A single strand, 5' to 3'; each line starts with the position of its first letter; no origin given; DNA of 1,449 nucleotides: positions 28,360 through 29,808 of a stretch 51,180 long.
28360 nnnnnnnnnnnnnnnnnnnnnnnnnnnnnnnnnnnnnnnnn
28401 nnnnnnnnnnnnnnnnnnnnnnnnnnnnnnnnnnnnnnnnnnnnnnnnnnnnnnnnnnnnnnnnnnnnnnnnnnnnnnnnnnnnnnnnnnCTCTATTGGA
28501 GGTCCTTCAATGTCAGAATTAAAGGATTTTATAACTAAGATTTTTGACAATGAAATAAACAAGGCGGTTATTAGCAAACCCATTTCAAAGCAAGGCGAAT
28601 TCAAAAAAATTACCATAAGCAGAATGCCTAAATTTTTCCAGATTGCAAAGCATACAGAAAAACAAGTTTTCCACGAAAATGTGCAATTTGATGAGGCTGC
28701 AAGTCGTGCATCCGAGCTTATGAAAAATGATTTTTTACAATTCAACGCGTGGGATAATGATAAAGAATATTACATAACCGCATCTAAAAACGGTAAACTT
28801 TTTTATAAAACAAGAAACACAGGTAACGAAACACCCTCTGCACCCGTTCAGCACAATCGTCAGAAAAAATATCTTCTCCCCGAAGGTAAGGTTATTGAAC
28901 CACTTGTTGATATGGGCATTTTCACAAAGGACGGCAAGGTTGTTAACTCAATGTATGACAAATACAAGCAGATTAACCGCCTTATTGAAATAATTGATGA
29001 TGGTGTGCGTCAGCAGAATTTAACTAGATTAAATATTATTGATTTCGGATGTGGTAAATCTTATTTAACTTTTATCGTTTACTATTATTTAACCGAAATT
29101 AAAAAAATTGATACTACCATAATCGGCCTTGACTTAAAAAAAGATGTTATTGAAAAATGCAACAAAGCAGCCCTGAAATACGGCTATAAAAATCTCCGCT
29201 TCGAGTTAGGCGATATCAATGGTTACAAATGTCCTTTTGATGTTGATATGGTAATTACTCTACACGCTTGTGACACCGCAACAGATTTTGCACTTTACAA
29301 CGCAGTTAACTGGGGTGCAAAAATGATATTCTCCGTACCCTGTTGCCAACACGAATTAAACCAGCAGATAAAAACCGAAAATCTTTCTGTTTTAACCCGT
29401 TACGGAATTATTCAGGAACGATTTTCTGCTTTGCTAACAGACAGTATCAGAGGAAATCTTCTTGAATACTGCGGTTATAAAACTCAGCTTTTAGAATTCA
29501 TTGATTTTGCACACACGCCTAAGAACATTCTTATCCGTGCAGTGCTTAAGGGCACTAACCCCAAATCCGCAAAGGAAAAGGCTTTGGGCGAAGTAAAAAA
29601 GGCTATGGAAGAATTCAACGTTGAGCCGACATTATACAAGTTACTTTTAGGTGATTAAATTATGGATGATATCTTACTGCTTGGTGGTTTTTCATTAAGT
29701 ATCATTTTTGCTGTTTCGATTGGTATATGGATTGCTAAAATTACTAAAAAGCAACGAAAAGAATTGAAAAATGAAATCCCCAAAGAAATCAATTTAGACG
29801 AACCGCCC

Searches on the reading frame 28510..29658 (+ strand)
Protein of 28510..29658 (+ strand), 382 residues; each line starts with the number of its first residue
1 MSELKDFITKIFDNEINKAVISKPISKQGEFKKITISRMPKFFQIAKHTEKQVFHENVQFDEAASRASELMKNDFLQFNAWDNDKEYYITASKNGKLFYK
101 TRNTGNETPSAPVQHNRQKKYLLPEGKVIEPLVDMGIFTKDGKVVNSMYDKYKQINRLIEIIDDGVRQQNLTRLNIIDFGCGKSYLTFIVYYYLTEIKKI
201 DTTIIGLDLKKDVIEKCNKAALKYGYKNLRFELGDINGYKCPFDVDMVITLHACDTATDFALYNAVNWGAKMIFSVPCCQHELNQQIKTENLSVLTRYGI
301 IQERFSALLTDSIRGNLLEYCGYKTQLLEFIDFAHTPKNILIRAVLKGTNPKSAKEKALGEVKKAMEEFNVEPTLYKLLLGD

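Call 105: search_protein_families(library=pfam, proteins=[window:28510-29658:+], max_evalue=0.00001)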
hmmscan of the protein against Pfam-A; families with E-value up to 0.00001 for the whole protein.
window:28510-29658:+ (382 aa): 3 families
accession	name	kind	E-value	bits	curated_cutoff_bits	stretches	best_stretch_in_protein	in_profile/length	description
PF13679.12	Methyltransf_32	-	3.5e-41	141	27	1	150-286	1-143/143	Methyltransferase domain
PF13847.12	Methyltransf_31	-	4.5e-13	49.6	27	1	174-261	5-91/145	Methyltransferase domain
PF05206.20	TRM13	-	6.9e-06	26.2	26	0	172-308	18-167/257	Methyltransferase TRM13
